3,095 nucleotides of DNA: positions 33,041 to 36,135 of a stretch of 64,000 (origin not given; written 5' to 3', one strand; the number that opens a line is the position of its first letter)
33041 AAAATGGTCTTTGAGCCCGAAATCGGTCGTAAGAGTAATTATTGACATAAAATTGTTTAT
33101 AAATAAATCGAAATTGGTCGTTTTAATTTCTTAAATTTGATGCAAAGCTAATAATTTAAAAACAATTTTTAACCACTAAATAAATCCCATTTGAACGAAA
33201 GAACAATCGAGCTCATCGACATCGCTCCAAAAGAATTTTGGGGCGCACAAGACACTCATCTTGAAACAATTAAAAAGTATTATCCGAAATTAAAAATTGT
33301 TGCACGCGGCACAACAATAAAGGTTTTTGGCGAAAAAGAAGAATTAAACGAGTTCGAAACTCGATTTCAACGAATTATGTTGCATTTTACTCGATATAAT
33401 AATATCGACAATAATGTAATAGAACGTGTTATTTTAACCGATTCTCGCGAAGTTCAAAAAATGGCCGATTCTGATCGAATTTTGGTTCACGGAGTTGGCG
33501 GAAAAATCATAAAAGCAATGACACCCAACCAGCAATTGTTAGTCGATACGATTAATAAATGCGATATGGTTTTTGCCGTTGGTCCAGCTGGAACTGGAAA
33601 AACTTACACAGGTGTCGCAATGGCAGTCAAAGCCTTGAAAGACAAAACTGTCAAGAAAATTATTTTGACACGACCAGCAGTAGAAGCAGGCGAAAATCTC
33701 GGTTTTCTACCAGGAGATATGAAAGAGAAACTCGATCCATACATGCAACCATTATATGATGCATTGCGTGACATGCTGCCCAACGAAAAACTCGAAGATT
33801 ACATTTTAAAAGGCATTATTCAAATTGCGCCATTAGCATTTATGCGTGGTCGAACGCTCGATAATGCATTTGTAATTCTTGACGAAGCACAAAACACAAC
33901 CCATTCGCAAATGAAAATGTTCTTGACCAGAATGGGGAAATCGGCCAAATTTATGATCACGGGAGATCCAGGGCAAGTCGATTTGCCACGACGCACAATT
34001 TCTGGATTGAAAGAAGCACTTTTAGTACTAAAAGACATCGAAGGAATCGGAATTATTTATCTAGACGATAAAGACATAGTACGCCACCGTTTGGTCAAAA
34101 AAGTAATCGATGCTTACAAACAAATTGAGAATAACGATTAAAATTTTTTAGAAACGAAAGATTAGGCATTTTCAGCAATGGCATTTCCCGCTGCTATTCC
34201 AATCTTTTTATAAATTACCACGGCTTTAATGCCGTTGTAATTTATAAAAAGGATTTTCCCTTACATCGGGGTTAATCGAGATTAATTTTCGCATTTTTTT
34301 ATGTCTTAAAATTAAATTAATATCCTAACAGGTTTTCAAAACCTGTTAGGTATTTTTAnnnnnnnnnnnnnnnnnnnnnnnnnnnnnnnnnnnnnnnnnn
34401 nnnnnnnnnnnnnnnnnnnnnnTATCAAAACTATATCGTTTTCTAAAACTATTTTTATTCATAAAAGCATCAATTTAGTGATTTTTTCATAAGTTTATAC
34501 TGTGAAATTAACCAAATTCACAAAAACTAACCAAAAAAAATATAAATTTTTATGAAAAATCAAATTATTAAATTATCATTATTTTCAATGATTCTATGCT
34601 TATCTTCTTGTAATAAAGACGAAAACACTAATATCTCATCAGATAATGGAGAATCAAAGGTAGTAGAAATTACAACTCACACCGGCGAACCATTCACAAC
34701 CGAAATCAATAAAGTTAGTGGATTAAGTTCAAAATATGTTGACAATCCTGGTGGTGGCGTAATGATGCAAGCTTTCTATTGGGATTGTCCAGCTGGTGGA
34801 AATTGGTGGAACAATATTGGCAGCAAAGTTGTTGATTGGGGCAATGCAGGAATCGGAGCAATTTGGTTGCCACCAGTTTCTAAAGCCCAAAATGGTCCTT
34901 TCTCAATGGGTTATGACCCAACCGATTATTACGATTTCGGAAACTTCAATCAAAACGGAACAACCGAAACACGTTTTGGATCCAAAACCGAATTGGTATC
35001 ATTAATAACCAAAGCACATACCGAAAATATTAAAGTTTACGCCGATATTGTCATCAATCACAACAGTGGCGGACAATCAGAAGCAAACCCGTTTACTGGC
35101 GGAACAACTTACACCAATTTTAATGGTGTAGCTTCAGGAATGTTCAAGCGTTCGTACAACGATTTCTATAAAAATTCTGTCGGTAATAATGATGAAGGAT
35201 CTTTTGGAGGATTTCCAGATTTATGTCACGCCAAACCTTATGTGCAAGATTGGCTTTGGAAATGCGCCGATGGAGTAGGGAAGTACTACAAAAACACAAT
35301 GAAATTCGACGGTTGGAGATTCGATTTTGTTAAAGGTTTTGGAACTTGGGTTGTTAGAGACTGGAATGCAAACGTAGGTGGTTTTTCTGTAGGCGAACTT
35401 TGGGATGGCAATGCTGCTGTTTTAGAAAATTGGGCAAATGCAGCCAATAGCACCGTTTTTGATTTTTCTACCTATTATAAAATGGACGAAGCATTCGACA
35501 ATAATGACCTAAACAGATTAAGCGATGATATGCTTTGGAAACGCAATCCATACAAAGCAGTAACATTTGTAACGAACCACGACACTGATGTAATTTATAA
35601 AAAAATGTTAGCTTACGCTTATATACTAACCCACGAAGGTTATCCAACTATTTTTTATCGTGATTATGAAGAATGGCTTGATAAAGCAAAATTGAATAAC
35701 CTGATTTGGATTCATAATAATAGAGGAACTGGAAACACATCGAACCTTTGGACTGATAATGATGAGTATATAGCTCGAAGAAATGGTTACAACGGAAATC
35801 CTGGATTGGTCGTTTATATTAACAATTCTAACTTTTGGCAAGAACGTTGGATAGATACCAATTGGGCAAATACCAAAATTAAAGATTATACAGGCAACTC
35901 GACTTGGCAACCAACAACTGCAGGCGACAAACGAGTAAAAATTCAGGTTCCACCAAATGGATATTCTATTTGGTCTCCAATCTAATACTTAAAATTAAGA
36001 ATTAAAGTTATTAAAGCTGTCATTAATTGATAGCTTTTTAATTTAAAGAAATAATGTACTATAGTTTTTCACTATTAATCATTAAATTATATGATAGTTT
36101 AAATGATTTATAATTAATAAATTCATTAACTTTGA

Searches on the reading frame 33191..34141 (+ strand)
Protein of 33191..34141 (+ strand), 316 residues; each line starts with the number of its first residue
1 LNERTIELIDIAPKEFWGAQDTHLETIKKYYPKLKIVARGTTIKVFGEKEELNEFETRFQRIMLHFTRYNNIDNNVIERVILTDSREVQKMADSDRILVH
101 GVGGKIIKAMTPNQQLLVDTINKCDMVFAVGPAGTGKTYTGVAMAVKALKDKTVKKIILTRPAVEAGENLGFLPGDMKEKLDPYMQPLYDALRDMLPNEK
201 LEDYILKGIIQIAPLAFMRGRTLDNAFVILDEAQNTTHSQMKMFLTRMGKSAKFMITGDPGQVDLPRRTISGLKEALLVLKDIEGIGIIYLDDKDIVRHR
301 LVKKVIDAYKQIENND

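Call 17: search_protein_families(library=pfam, proteins=[window:33191-34141:+])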
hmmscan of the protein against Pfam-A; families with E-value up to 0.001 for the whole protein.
window:33191-34141:+ (316 aa): 6 families
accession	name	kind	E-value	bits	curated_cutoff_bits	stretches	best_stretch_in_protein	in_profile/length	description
PF02562.22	PhoH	-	3e-91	304.9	27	1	107-310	2-205/205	PhoH-like protein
PF13604.12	AAA_30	-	4.4e-08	33.5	27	1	111-263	3-128/191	AAA domain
PF13245.12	AAA_19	-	1.8e-07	31.9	25.1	1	117-263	4-129/134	AAA domain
PF00580.27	UvrD-helicase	-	5.5e-05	23.4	23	0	227-262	215-250/271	UvrD/REP helicase N-terminal domain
PF00270.35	DEAD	-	0.00014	22.1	26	0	111-162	1-53/167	DEAD/DEAH box helicase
PF13401.12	AAA_22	-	0.00073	20.3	27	0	124-248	5-108/130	AAA domain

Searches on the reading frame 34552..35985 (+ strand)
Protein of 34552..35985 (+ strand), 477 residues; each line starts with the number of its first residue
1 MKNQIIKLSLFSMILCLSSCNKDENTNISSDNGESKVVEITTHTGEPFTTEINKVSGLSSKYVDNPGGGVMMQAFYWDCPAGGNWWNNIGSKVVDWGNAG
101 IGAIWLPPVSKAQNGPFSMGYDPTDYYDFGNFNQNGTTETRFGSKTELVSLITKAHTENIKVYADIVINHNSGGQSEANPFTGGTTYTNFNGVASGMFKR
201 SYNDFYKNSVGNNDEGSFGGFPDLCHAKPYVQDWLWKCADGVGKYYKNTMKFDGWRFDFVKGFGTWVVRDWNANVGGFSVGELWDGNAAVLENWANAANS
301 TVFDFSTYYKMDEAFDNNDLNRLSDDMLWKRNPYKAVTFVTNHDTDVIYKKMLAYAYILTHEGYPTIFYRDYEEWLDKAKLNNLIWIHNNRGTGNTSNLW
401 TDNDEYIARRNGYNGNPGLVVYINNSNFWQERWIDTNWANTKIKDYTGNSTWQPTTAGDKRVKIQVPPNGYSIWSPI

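Call 17: search_protein_families(library=pfam, proteins=[window:34552-35985:+])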
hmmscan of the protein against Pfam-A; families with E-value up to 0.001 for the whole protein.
window:34552-35985:+ (477 aa): 2 families
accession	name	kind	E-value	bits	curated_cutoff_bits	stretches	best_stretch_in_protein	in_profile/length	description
PF09154.16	Alpha-amy_C_pro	-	5.7e-21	74.8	21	1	419-475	1-57/57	Alpha-amylase C-terminal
PF00128.31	Alpha-amylase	-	4e-11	43.3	22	1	99-263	31-193/446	Alpha amylase, catalytic domain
